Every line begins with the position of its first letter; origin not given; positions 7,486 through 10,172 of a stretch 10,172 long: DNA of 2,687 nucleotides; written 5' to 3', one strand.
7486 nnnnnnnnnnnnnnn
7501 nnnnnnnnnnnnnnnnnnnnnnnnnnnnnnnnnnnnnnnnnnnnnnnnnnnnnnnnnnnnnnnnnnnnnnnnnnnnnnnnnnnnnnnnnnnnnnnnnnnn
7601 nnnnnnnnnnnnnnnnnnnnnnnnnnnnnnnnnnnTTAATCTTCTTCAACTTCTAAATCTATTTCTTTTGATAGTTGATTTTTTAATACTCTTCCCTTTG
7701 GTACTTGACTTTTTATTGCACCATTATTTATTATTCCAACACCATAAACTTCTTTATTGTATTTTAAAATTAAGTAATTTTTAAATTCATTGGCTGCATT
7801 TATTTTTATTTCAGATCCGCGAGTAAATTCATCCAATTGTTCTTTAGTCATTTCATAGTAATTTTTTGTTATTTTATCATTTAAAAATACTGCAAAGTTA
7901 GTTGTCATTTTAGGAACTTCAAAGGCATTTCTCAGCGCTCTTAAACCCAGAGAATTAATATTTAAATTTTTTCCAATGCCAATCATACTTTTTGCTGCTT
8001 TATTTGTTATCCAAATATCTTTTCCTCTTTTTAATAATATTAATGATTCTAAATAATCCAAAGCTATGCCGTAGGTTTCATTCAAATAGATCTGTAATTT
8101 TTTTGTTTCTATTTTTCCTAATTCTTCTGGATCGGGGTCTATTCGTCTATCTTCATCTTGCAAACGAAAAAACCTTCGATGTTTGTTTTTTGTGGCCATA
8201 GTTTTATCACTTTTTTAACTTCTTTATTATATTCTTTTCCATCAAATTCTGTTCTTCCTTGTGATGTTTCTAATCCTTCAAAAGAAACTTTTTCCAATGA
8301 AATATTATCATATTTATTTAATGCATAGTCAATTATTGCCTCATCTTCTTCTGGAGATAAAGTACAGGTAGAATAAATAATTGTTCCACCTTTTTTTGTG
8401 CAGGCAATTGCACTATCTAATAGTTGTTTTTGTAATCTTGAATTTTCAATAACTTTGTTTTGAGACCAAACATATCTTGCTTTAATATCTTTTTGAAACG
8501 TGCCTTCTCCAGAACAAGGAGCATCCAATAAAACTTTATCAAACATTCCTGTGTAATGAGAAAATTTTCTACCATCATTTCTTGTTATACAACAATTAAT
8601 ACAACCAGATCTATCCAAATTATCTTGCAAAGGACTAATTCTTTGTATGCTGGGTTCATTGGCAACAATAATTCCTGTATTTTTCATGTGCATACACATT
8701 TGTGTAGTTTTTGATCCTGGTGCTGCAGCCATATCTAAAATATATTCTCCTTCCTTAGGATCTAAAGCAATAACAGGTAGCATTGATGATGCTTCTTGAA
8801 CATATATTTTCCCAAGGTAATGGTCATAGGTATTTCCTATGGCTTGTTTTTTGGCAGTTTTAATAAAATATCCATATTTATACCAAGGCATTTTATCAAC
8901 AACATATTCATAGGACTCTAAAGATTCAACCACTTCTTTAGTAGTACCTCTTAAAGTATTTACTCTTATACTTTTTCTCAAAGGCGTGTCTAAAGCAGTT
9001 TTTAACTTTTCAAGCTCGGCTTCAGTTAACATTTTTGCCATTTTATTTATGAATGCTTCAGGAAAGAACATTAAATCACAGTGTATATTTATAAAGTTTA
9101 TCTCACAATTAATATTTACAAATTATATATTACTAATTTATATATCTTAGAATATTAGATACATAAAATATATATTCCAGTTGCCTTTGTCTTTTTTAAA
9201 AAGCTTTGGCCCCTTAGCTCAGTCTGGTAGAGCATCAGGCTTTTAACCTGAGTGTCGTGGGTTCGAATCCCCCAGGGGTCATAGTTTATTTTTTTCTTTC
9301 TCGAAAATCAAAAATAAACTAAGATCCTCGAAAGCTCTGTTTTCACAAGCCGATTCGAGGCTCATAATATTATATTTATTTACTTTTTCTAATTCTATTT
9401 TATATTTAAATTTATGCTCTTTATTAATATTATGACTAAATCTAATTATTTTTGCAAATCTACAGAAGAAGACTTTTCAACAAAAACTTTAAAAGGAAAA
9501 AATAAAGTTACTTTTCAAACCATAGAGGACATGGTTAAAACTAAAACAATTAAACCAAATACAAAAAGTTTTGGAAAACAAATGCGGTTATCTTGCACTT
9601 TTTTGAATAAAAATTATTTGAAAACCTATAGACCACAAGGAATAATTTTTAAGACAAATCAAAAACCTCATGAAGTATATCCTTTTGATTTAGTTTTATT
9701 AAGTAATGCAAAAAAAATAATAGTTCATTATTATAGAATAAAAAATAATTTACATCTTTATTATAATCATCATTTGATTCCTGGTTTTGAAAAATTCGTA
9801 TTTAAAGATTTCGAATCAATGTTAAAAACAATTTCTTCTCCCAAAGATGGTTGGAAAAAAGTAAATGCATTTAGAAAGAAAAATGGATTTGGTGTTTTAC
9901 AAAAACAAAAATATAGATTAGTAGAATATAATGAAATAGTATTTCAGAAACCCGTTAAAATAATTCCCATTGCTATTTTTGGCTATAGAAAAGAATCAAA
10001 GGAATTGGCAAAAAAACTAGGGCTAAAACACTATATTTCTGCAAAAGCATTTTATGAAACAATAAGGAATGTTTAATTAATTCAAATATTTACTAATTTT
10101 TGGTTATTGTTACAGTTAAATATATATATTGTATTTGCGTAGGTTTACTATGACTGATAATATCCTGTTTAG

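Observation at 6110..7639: Compositionally distinct three-gene cassette (CSD-like mini-protein + membrane-anchored orphan + short GNAT) with no recognisable pathway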

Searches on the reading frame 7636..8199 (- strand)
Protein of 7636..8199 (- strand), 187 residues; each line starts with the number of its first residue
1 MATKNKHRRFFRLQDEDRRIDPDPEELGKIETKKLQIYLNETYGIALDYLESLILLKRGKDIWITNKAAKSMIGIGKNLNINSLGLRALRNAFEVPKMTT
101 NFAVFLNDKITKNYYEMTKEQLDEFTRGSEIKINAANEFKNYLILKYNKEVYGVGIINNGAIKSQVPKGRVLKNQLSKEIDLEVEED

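Call 4: search_protein_families(library=pfam, proteins=[window:7636-8199:-], max_evalue=1)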
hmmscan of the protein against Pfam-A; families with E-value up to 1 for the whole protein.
window:7636-8199:- (187 aa): 2 families
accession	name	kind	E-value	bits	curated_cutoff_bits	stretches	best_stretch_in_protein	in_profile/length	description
PF13636.12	Methyltranf_PUA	-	0.012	16.1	27.6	1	123-171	2-48/49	RNA-binding PUA-like domain of methyltransferase RsmF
PF21150.2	YebU_pre-PUA_dom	-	0.16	12.3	27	1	40-74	14-48/77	Ribosomal RNA small subunit methyltransferase F, pre-PUA domain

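Call 5: search_protein_families(library=ncbifam, proteins=[window:7636-8199:-], max_evalue=1)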
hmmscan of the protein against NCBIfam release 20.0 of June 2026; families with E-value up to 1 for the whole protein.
window:7636-8199:- (187 aa): 1 family
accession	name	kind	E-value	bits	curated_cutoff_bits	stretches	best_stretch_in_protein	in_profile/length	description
NF008898.0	PRK11933.1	equivalog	6e-10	38.2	588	1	28-176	333-475/480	16S rRNA (cytosine(1407)-C(5))-methyltransferase RsmF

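Call 6: search_protein_families(library=padloc, proteins=[window:7636-8199:-], max_evalue=1)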
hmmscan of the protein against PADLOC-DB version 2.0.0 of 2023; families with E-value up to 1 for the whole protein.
window:7636-8199:- (187 aa): 0 families

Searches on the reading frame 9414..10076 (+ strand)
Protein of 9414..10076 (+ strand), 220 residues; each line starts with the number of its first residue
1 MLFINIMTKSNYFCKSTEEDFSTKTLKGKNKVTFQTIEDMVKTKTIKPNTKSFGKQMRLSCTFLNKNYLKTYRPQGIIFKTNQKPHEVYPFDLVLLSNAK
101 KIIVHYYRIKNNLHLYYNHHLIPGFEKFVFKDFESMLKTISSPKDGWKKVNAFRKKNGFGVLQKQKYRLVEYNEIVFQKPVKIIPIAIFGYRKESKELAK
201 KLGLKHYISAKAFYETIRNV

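Call 4: search_protein_families(library=pfam, proteins=[window:9414-10076:+], max_evalue=1)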
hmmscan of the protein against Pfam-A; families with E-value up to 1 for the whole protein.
window:9414-10076:+ (220 aa): 0 families

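Call 5: search_protein_families(library=ncbifam, proteins=[window:9414-10076:+], max_evalue=1)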
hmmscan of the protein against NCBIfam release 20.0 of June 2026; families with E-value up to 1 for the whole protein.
window:9414-10076:+ (220 aa): 1 family
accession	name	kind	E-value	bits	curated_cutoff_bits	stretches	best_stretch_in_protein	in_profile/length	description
TIGR00498.1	lexA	equivalog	0.1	12.2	110.95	1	26-87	4-65/203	transcriptional repressor LexA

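Call 6: search_protein_families(library=padloc, proteins=[window:9414-10076:+], max_evalue=1)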
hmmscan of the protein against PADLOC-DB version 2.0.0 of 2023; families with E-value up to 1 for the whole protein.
window:9414-10076:+ (220 aa): 0 families

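Call 64: search_protein_families(library=phrogs, proteins=[window:9414-10073:+], max_evalue=0.1)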
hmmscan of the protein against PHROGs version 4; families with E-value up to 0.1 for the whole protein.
window:9414-10073:+ (220 aa): 1 family
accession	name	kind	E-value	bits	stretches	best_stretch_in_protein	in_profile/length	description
phrog_10568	-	unknown function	0.051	14.3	0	191-219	69-97/192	-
